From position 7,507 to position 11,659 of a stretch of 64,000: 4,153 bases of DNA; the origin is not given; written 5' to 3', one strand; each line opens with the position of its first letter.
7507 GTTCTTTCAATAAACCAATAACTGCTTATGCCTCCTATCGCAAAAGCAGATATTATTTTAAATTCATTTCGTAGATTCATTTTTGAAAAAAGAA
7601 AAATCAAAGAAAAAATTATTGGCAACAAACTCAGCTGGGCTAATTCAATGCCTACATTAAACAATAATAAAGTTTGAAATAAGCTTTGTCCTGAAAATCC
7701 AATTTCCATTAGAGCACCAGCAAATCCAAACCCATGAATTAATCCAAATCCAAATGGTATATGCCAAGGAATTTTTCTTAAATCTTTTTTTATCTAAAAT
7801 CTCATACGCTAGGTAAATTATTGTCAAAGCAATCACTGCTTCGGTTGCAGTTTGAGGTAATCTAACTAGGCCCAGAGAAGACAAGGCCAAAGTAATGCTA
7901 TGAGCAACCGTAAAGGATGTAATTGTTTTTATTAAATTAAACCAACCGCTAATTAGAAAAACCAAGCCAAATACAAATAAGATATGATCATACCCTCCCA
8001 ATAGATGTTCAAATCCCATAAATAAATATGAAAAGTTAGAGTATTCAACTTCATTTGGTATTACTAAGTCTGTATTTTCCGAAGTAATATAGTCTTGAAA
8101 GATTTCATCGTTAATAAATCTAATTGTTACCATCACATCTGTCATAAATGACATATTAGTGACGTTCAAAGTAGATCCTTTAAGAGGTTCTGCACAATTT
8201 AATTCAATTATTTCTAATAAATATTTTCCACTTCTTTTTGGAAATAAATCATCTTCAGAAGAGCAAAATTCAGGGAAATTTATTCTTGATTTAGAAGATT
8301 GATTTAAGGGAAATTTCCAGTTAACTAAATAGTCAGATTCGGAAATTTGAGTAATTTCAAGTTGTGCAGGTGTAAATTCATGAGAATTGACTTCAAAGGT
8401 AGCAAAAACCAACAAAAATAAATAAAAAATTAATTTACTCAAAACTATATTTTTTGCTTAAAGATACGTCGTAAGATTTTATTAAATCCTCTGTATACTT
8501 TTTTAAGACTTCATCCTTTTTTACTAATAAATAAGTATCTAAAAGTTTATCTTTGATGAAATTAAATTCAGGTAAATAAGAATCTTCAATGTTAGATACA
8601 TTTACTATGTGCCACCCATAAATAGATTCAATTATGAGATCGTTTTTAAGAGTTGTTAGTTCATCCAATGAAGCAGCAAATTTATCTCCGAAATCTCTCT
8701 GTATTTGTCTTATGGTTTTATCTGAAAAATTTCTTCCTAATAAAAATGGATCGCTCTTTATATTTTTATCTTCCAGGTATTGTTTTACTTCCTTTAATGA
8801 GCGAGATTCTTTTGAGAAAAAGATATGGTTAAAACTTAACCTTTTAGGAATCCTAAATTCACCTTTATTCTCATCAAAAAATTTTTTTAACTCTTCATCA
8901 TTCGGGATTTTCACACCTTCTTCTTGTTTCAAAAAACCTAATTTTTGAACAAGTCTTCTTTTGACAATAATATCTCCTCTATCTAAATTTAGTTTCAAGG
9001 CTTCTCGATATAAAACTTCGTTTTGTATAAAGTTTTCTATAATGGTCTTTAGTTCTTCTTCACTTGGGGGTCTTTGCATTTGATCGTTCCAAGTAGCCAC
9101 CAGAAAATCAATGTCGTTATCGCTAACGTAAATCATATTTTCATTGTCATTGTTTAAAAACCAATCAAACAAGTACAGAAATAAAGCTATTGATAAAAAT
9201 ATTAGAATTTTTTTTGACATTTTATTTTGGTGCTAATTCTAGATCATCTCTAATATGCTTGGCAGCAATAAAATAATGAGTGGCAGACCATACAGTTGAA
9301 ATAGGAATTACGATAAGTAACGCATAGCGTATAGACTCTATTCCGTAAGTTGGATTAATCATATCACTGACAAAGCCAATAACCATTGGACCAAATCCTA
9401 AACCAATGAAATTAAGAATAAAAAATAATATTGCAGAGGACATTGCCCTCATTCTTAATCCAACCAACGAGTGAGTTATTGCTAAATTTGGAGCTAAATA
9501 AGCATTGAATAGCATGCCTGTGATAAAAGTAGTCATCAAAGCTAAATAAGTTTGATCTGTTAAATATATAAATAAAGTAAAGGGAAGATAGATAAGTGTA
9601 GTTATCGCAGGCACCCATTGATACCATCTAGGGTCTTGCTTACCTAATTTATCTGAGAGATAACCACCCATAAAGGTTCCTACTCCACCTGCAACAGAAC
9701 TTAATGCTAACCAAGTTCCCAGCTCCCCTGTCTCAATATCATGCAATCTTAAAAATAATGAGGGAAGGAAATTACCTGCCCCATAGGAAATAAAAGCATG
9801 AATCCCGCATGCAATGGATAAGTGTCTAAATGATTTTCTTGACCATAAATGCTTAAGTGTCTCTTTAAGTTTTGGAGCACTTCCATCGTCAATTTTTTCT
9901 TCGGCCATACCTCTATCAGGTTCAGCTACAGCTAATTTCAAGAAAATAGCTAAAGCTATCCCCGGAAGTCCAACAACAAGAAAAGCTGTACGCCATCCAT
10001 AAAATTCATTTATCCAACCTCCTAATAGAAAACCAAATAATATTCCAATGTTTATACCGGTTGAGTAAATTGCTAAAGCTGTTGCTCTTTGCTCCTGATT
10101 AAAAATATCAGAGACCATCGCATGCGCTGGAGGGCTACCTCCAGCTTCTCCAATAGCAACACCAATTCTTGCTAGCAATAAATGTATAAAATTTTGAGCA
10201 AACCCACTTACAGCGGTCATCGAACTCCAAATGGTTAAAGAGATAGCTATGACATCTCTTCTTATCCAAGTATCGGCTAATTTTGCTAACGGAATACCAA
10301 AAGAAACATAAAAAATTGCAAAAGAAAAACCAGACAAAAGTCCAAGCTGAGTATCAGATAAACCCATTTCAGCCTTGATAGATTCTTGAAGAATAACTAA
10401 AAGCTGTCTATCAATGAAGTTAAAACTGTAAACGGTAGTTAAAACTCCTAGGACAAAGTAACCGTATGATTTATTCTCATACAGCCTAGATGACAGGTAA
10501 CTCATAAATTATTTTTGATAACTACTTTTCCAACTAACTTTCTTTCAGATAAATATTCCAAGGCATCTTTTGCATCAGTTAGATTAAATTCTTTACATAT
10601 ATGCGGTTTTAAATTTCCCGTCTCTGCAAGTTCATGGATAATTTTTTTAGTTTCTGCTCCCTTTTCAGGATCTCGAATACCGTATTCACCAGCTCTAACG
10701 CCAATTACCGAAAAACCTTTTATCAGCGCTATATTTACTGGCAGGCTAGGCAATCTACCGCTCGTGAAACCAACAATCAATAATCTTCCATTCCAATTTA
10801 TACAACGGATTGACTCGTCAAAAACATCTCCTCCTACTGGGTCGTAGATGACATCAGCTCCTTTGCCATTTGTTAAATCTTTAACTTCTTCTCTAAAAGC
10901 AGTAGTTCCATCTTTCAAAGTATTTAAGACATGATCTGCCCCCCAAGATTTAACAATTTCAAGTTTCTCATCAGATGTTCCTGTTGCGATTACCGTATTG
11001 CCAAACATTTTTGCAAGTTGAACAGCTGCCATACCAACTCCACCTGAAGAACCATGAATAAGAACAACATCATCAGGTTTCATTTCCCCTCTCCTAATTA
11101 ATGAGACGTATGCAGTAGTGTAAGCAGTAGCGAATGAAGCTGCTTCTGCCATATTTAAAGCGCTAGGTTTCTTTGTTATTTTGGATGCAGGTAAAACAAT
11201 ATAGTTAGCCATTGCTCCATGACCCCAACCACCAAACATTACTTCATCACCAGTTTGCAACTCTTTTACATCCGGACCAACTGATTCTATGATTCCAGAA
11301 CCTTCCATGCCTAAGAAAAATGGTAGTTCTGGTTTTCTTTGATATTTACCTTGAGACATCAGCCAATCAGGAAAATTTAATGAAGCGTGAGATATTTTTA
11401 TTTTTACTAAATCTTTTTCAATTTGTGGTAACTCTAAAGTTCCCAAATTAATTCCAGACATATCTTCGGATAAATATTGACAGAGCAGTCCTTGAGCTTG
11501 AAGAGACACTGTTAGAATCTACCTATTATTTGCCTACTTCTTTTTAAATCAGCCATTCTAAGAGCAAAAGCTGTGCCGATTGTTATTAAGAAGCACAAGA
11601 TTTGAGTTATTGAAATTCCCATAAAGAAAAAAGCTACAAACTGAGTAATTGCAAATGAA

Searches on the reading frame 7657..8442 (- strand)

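Call 14: search_protein_families(library=pfam, proteins=[window:7657-8442:-], max_evalue=0.001)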
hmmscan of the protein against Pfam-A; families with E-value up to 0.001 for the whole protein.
window:7657-8442:- (261 aa): 2 families
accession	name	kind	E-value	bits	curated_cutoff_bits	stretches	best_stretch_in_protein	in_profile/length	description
PF13795.12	HupE_UreJ_2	-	5.2e-24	85.1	24.5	1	139-224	1-90/156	HupE / UreJ protein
PF04955.18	HupE_UreJ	-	0.00051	20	23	1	139-221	21-102/179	HupE / UreJ protein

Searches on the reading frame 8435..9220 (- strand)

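Call 4: search_protein_families(library=pfam, proteins=[window:8435-9220:-], max_evalue=0.01)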
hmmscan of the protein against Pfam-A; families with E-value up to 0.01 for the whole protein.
window:8435-9220:- (261 aa): 1 family
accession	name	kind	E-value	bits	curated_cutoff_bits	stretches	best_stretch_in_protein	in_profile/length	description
PF13145.12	Rotamase_2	-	1.7e-12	48.7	27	1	106-224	1-121/121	PPIC-type PPIASE domain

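Call 5: search_protein_families(library=ncbifam, proteins=[window:8435-9220:-], max_evalue=0.01)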
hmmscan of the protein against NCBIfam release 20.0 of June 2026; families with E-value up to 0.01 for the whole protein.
window:8435-9220:- (261 aa): 2 families
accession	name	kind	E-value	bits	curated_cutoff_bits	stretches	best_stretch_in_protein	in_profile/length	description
NF000809.0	PRK00059.1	equivalog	2.5e-08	33.7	303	1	86-253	155-329/336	peptidylprolyl isomerase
NF010214.0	PRK13678.1-1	equivalog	0.0001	22.6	98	0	100-146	7-53/102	hypothetical protein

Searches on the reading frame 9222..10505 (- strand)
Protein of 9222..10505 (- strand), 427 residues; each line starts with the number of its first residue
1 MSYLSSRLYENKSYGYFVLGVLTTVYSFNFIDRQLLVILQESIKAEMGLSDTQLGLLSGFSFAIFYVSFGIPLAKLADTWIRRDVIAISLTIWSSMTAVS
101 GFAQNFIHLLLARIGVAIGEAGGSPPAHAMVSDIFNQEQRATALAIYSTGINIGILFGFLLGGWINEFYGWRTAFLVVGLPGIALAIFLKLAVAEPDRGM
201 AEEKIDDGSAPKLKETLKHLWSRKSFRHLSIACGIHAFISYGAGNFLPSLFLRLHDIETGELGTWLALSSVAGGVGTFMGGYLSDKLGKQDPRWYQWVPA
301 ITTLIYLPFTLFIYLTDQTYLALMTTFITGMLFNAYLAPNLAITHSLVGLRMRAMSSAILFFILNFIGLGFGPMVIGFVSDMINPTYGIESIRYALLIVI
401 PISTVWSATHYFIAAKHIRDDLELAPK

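Call 4: search_protein_families(library=pfam, proteins=[window:9222-10505:-], max_evalue=0.01)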
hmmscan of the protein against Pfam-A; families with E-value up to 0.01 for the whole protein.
window:9222-10505:- (427 aa): 4 families
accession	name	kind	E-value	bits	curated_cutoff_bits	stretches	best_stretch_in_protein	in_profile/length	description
PF07690.21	MFS_1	-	4.8e-49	167.6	33.4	1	24-373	3-347/347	Major Facilitator Superfamily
PF03137.26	OATP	-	0.00015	20.6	25.8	0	208-314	277-384/545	Organic Anion Transporter Polypeptide (OATP) family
PF05977.19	MFS_3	-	0.0013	17.7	27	1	69-400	61-387/524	Transmembrane secretion effector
PF00854.27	PTR2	-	0.0054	16.1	27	1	108-188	34-118/392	POT family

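Call 5: search_protein_families(library=ncbifam, proteins=[window:9222-10505:-], max_evalue=0.01)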
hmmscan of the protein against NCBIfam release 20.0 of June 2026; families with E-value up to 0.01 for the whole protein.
window:9222-10505:- (427 aa): 55 families (the best 25 are shown)
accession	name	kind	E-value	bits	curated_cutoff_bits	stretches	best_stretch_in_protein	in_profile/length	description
TIGR00893.1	2A0114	subfamily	2.8e-27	95.7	395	1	25-396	2-388/399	D-galactonate transporter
TIGR00895.1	2A0115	subfamily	1.1e-26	93.7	418.55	2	13-197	13-196/398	aromatic acid/H+ symport family MFS transporter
TIGR00881.1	2A0104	subfamily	1.8e-23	83.2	407.75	1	25-382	3-372/379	phosphoglycerate transporter protein PgtP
NF033135.1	cmx_cmrA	equivalog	1.2e-20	73.9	400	1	39-382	25-351/374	Cmx/CmrA family chloramphenicol efflux MFS transporter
TIGR00880.1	2_A_01_02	superfamily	4e-19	69.1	131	1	62-189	7-134/141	multidrug resistance protein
TIGR00711.1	efflux_EmrB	subfamily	3.1e-18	65.8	230.2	1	22-206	7-189/485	DHA2 family efflux MFS transporter permease subunit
NF008586.0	PRK11551.1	equivalog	4.4e-17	62.1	410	1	16-309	14-304/406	3-(3-hydroxy-phenyl)propionate transporter MhpT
NF008963.0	PRK12307.1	equivalog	5.4e-17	62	637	1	26-418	27-409/426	MFS transporter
TIGR00710.1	efflux_Bcr_CflA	subfamily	1.8e-14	54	200.9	1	73-397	60-368/385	Bcr/CflA family efflux MFS transporter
NF003024.0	PRK03893.1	subfamily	1.6e-13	50.3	604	1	28-234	35-231/497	sialate:H+ symport family MFS transporter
NF000089.1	qac_MFS_AB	exception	4.1e-13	48.9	900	1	27-205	29-205/514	QacA/B family quaternary ammonium compound efflux MFS transporter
NF053757.1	BclibactTpBcbE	equivalog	1.1e-12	47.5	600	1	41-381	26-364/394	bacillibactin exporter BcbE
NF000031.1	MFS_efflux_LmrA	exception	2.1e-12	46.5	850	1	74-206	87-219/484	lincomycin efflux MFS transporter Lmr(A)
TIGR02332.1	HpaX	equivalog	3.5e-12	46.2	615.4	1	22-193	13-189/412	4-hydroxyphenylacetate permease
NF002921.0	PRK03545.1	equivalog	3.9e-12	45.8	401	1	37-409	33-382/396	sugar transporter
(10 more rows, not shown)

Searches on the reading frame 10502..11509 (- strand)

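Call 4: search_protein_families(library=pfam, proteins=[window:10502-11509:-], max_evalue=0.01)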
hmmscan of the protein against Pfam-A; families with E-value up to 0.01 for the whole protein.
window:10502-11509:- (335 aa): 4 families
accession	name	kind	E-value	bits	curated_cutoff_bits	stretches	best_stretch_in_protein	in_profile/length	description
PF00107.32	ADH_zinc_N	-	1.6e-30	106.2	31.8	1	157-275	1-116/129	Zinc-binding dehydrogenase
PF13602.12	ADH_zinc_N_2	-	1.8e-17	64.9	27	1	190-331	2-134/134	Zinc-binding dehydrogenase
PF08240.17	ADH_N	-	2.3e-16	60.4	23.5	1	32-115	2-103/104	Alcohol dehydrogenase GroES-like domain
PF01262.27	AlaDh_PNT_C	-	0.0037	17.2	23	1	145-211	28-92/214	Alanine dehydrogenase/PNT, C-terminal domain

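Call 5: search_protein_families(library=ncbifam, proteins=[window:10502-11509:-], max_evalue=0.01)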
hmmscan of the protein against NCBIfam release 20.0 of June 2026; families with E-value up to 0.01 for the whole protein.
window:10502-11509:- (335 aa): 32 families (the best 25 are shown)
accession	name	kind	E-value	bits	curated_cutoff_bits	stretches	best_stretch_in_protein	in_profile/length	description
TIGR02824.1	quinone_pig3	subfamily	6.9e-64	215.9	296.8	1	21-332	16-324/325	putative NAD(P)H quinone oxidoreductase, PIG3 family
NF010344.0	PRK13771.1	subfamily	3.9e-45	154.3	349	2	97-333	115-333/334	putative alcohol dehydrogenase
NF008024.0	PRK10754.1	subfamily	9.6e-38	130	348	1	34-328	30-322/327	NADPH:quinone reductase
NF041172.1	AcrlCoa_red_Thmprot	equivalog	3.2e-37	128.2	500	2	98-332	116-333/334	acryloyl-CoA reductase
NF041183.1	Pks2_ls1_myc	equivalog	3.1e-35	120.5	2400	1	32-331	1432-1727/2086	sulfolipid-1 biosynthesis phthioceranic/hydroxyphthioceranic acid synthase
TIGR02823.1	oxido_YhdH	subfamily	1.8e-32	112.5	297.25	1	21-332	15-323/324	acrylyl-CoA reductase family protein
TIGR03989.1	Rxyl_3153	subfamily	5.9e-28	98.2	440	2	98-318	139-356/370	NDMA-dependent alcohol dehydrogenase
NF006940.0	PRK09422.1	equivalog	3.7e-27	95.2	344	2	97-332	114-334/338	alcohol dehydrogenase AdhP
TIGR01751.1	crot-CoA-red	equivalog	4.4e-27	94.8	378.55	2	97-273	139-336/398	crotonyl-CoA carboxylase/reductase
NF041097.1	keto_inos_dh_IolM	equivalog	6.9e-24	84.2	450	1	97-330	150-387/389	scyllo-inosose 3-dehydrogenase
TIGR03451.1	mycoS_dep_FDH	equivalog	8.7e-24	84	512.9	2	96-330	127-356/358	S-(hydroxymethyl)mycothiol dehydrogenase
NF051456.1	acrylyl_AcuI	equivalog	2.6e-23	82.3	440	1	18-332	13-323/325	acrylyl-CoA reductase (NADPH)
NF003808.0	PRK05396.1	equivalog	2.7e-23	82.4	380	2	97-332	118-339/341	L-threonine 3-dehydrogenase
TIGR00692.1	tdh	equivalog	2.9e-23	82.4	458.35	2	96-331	115-338/340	L-threonine 3-dehydrogenase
TIGR02817.1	adh_fam_1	subfamily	3.7e-23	82.5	284.05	1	26-312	23-311/336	zinc-binding alcohol dehydrogenase family protein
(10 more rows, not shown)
